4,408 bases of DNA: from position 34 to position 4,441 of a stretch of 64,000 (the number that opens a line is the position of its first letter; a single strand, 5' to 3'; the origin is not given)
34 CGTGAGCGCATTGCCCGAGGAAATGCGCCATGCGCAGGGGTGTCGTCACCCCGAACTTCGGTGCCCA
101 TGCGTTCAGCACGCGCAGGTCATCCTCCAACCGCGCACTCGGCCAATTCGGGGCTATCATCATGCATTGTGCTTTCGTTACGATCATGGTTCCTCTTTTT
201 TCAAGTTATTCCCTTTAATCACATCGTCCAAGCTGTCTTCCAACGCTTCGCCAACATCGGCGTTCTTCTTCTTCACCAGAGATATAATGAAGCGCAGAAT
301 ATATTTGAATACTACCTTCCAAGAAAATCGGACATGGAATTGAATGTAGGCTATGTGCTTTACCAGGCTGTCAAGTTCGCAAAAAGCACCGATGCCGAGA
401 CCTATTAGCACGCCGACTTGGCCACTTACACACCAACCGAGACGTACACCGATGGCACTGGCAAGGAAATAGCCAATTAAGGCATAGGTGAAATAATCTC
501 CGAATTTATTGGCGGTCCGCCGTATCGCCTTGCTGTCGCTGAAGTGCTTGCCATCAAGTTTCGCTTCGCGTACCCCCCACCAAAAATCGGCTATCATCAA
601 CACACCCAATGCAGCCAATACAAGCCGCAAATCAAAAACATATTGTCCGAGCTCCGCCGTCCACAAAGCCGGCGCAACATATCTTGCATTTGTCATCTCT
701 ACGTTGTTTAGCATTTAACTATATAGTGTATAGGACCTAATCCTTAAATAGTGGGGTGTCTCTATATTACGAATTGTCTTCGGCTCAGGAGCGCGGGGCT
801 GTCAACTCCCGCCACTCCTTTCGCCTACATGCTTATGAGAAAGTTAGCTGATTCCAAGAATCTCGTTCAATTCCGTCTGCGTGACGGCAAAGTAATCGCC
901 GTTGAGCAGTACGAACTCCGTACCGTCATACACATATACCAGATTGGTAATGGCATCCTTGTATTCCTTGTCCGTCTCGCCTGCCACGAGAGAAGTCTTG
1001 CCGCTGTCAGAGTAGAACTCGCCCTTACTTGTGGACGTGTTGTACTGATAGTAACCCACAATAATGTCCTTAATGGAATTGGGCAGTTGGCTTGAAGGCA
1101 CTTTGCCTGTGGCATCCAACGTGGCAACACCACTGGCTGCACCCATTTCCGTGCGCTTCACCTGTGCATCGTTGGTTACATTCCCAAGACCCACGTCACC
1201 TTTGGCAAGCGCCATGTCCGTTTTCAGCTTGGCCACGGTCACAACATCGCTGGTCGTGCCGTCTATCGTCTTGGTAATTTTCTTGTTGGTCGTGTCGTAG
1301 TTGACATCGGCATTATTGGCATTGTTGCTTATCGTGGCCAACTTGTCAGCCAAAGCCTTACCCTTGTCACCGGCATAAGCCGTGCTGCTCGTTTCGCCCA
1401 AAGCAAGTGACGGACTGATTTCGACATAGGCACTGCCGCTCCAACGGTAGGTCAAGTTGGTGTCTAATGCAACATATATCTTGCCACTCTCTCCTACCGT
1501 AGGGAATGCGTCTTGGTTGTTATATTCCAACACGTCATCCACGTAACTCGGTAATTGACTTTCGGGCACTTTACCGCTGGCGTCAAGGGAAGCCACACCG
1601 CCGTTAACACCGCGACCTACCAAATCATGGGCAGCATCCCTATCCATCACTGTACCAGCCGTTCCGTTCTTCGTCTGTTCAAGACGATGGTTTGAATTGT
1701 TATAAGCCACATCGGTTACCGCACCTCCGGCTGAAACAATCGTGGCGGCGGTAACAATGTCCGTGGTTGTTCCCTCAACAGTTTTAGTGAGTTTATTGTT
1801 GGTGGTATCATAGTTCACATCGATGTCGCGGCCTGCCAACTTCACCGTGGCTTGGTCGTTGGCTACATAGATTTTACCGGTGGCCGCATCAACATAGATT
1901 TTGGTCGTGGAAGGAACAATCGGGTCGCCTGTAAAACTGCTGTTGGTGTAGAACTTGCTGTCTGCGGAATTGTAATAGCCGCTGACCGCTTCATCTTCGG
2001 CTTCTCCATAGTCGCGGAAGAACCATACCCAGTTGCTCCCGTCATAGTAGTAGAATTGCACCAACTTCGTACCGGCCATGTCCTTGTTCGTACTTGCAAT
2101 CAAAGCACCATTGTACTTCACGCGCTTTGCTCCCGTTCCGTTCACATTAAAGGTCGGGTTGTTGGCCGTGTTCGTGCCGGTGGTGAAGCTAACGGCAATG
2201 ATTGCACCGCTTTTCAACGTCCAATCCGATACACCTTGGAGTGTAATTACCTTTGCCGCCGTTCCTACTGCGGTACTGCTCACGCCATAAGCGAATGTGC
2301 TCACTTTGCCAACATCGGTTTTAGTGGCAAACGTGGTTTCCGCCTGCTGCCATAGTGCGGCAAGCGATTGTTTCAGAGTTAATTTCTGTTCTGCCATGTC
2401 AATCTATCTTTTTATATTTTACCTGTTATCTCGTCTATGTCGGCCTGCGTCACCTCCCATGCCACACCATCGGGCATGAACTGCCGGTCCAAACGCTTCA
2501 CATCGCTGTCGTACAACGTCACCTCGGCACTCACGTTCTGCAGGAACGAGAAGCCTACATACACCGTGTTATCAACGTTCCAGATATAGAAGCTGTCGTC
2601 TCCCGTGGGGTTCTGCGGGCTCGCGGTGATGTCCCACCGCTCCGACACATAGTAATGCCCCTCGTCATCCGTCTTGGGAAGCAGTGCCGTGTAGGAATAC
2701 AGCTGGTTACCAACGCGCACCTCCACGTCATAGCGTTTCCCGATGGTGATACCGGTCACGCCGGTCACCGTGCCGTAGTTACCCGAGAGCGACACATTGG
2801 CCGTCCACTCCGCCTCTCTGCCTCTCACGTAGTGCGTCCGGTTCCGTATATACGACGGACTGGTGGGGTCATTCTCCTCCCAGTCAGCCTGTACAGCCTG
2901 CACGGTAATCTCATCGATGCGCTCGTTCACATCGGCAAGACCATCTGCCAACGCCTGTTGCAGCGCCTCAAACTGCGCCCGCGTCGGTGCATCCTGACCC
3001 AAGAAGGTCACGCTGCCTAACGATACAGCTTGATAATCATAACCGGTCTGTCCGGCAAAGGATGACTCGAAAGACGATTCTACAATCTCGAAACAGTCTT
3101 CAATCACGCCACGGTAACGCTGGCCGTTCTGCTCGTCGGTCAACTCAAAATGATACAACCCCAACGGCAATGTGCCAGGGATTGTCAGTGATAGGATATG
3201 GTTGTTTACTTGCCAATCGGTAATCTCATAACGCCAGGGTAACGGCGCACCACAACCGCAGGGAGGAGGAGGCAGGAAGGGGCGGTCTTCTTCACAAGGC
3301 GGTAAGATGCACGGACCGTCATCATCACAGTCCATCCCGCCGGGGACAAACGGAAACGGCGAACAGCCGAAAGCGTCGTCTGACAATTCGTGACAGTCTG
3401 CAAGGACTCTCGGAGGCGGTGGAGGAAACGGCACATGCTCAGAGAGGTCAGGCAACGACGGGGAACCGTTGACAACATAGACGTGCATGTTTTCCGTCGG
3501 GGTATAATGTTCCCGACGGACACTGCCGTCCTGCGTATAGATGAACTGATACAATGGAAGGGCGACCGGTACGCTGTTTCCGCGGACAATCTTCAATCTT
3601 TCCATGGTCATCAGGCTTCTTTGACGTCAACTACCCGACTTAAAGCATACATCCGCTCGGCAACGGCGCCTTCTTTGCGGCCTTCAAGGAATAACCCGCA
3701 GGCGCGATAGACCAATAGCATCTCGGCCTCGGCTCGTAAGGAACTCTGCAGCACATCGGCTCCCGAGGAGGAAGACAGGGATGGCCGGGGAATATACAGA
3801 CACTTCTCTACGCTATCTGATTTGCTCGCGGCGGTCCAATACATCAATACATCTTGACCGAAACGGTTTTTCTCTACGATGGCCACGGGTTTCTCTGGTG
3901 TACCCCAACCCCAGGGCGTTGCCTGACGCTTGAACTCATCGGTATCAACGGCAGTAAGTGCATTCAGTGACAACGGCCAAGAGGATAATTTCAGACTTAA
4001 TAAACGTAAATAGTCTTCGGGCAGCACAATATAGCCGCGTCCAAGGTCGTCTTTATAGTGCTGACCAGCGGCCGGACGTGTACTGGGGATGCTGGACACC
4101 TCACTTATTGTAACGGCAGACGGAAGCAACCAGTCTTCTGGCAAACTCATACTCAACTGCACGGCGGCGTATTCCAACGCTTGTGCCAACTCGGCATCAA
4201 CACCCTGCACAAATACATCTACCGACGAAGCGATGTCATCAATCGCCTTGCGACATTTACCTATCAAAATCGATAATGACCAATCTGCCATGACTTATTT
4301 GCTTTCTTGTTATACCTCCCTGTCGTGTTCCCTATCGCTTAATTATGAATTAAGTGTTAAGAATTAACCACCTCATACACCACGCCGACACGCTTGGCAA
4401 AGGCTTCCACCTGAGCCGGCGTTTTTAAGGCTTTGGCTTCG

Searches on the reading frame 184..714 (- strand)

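Call 70: search_protein_families(library=pfam, proteins=[window:184-714:-], max_evalue=0.001)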
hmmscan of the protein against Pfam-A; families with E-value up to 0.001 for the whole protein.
window:184-714:- (176 aa): 0 families

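Call 80: search_protein_families(library=phrogs, proteins=[window:184-714:-], max_evalue=0.01)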
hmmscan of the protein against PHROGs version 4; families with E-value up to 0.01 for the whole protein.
window:184-714:- (176 aa): 1 family
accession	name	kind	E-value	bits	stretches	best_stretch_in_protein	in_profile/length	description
phrog_20732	-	unknown function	0.0017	19.5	1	31-80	14-61/157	-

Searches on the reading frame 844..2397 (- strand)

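Call 15: search_protein_families(library=phrogs, proteins=[window:844-2397:-], max_evalue=0.001)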
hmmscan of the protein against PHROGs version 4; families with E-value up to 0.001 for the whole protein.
window:844-2397:- (517 aa): 11 families
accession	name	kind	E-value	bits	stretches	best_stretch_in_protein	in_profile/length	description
phrog_38707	-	unknown function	1e-25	91.5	2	232-400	411-587/675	-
phrog_15439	-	other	5.8e-19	70.1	1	262-329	42-109/290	peptidase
phrog_13892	-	tail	2.1e-10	41.3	1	203-286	387-484/676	minor tail protein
phrog_2952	-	tail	2.8e-10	40.8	1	164-330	118-279/488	minor tail protein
phrog_3018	-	head and packaging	1.2e-09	38.7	1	272-332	38-97/341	head decoration protein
phrog_1446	-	tail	2.8e-09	37.8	1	409-458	71-119/251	minor tail protein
phrog_14959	-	unknown function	8.6e-09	33.8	1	302-380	202-271/2494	-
phrog_5596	-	unknown function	1.3e-07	31.8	0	412-457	43-87/451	-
phrog_6813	-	unknown function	3.3e-07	29.9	1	230-437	10-199/907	-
phrog_31460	-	tail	3.6e-07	31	1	395-488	30-127/288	tail protein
phrog_30508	-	unknown function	1.8e-05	25.9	0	398-450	36-84/115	-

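Call 70: search_protein_families(library=pfam, proteins=[window:844-2397:-], max_evalue=0.001)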
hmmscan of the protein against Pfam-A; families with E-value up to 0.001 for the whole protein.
window:844-2397:- (517 aa): 0 families

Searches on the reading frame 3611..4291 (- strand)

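Call 15: search_protein_families(library=phrogs, proteins=[window:3611-4291:-], max_evalue=0.001)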
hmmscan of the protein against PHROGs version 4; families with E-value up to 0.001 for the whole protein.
window:3611-4291:- (226 aa): 1 family
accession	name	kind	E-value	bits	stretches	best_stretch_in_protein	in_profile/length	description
phrog_22135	-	unknown function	6.4e-10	40.1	1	79-186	72-180/212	-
